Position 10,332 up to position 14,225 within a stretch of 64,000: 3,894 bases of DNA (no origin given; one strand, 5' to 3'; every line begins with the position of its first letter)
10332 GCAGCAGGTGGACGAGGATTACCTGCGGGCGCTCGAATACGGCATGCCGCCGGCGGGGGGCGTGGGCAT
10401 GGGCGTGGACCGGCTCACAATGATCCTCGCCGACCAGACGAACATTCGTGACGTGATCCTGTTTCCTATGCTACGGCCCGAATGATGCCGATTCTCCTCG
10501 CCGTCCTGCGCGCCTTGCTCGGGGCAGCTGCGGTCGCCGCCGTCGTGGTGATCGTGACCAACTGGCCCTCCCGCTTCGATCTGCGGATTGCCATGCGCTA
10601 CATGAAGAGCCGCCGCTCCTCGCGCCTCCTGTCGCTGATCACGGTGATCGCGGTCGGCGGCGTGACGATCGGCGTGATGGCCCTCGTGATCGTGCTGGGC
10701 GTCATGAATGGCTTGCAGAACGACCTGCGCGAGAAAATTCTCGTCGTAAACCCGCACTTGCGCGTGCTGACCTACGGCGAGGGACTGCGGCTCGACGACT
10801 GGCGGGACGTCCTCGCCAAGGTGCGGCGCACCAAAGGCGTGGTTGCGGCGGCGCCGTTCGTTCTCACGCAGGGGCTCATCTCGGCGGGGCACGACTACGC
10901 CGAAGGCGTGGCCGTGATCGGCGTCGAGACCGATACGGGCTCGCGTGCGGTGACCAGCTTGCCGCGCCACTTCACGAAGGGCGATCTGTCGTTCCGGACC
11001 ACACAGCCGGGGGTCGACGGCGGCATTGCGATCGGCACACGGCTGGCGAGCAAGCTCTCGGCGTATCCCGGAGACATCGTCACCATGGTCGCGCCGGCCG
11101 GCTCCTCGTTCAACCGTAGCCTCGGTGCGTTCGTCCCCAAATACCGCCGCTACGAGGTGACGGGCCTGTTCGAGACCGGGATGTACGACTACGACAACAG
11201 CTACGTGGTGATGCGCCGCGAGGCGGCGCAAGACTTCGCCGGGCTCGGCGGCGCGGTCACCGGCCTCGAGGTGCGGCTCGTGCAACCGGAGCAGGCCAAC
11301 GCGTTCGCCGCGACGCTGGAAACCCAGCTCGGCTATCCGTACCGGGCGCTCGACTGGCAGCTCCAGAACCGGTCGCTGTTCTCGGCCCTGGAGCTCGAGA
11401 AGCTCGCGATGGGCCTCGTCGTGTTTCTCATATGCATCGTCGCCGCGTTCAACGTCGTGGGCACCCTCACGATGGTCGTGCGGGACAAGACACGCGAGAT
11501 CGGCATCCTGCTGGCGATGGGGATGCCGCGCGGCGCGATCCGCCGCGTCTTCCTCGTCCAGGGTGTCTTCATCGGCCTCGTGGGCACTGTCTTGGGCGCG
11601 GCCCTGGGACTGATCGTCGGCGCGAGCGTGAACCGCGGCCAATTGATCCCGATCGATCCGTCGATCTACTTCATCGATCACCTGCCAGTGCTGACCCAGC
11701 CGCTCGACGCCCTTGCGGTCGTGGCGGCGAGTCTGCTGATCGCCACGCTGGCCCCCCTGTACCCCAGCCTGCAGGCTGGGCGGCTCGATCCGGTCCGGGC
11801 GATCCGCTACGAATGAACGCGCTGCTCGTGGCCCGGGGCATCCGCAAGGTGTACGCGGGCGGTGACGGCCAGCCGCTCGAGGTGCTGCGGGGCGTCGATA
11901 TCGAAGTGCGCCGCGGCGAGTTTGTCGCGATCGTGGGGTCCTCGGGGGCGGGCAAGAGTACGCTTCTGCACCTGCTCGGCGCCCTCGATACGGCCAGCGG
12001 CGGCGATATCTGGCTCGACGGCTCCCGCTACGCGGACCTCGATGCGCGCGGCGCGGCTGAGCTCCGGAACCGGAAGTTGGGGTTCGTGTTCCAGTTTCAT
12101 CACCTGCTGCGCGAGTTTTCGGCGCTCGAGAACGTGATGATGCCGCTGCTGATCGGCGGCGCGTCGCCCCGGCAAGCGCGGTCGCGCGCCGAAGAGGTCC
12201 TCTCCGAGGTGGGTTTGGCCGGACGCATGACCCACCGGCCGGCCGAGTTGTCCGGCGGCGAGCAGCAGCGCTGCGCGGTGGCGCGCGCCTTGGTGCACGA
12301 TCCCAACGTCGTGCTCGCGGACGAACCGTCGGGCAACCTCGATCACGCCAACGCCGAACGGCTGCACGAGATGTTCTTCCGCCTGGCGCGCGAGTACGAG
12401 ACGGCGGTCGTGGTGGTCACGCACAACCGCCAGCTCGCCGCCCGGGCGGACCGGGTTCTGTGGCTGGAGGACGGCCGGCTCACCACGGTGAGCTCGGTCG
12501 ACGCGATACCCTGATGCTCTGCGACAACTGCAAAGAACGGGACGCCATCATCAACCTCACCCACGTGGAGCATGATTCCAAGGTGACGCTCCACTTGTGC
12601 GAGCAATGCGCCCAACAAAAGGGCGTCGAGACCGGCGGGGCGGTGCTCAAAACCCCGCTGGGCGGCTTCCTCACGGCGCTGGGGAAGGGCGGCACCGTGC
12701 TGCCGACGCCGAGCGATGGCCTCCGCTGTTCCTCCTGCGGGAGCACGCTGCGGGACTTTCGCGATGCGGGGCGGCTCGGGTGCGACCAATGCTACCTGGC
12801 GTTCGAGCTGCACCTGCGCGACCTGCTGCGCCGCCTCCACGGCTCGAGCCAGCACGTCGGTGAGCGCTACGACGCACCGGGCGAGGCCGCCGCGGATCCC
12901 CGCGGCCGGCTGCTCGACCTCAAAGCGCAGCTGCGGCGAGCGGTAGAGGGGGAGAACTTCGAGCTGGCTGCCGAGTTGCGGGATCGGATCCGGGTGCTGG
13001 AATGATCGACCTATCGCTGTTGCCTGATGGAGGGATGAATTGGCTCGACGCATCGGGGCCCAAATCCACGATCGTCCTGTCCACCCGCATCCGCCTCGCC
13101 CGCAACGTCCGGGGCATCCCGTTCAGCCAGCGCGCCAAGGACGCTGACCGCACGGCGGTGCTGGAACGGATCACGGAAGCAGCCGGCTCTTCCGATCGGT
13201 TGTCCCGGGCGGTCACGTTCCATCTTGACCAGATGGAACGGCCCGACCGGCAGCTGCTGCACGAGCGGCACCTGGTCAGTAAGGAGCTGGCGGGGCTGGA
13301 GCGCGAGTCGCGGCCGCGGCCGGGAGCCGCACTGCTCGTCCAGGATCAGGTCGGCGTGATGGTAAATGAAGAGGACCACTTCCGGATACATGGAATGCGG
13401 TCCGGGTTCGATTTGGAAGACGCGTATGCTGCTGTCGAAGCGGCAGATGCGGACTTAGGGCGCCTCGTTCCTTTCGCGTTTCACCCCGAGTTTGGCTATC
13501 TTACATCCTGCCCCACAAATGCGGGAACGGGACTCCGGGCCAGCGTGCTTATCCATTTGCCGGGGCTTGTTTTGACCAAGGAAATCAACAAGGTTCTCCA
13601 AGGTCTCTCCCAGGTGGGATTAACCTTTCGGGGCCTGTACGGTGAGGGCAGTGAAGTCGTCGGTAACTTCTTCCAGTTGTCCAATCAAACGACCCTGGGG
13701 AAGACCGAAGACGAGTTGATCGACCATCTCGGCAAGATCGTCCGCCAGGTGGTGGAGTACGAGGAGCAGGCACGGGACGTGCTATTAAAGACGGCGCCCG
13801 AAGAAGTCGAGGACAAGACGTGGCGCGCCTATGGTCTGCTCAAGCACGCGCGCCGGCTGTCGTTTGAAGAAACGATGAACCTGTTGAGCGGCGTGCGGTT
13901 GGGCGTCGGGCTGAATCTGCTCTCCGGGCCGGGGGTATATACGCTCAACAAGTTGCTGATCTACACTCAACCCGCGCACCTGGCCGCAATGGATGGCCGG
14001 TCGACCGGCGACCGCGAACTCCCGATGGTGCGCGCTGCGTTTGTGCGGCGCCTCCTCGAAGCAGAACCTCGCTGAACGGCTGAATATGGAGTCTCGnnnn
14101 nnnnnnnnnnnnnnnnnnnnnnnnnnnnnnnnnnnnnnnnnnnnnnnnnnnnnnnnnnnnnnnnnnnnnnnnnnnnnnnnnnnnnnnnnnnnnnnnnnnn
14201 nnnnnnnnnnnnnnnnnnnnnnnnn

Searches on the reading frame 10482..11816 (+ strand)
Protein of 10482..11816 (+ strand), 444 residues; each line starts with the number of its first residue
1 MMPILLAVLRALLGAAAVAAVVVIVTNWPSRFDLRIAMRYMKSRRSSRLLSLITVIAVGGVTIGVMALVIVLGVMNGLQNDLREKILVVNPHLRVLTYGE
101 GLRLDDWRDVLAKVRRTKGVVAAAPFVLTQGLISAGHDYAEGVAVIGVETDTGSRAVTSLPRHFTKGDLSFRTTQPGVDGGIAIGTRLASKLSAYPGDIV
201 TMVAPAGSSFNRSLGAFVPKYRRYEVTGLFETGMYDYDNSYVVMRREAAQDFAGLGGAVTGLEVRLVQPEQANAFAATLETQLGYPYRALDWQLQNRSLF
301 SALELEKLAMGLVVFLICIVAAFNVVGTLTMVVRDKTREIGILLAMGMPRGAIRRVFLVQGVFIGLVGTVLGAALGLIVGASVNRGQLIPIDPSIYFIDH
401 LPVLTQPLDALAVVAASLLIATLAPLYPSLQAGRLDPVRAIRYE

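Call 24: search_protein_families(library=pfam, proteins=[window:10482-11816:+], max_evalue=0.00001)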
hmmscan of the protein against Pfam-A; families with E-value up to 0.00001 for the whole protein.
window:10482-11816:+ (444 aa): 2 families
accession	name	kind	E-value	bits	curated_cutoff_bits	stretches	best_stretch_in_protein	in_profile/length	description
PF02687.27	FtsX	-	1.8e-20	73.6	25.5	1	312-437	2-120/120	FtsX-like permease C-terminal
PF12704.14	MacB_PCD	-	2.6e-14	54.4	27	1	54-281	1-206/207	MacB-like periplasmic core domain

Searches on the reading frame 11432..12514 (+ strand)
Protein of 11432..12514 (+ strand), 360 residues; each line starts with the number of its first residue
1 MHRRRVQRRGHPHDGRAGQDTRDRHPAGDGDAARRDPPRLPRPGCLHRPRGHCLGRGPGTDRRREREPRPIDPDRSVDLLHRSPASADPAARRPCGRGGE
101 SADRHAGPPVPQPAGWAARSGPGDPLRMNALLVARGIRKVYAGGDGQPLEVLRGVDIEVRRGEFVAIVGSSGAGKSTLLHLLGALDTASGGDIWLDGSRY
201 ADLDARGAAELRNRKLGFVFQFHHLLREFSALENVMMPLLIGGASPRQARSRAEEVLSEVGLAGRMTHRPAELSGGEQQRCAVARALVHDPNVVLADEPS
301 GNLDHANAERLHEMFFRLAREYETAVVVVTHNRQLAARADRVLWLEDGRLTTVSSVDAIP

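Call 25: search_protein_families(library=pfam, proteins=[window:11432-12514:+], max_evalue=0.00001)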
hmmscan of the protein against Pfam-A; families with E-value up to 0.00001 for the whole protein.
window:11432-12514:+ (360 aa): 1 family
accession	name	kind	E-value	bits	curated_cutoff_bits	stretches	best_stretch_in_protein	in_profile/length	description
PF00005.33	ABC_tran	-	9.7e-31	107.6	25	1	152-300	1-136/137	ABC transporter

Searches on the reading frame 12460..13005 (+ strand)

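Call 25: search_protein_families(library=pfam, proteins=[window:12460-13005:+], max_evalue=0.00001)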
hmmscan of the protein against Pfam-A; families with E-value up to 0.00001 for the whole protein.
window:12460-13005:+ (181 aa): 1 family
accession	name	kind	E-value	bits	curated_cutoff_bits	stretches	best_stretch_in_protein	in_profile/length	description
PF02151.25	UVR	-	6.9e-08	32.4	21.5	1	152-181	5-34/36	UvrB/uvrC motif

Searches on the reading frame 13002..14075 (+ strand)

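Call 25: search_protein_families(library=pfam, proteins=[window:13002-14075:+], max_evalue=0.00001)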
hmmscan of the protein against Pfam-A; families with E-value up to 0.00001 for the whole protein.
window:13002-14075:+ (357 aa): 1 family
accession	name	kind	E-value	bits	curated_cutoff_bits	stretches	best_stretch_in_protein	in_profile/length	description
PF00217.24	ATP-gua_Ptrans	-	4.8e-60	202.9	22.4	1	54-256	3-202/203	ATP:guanido phosphotransferase, C-terminal catalytic domain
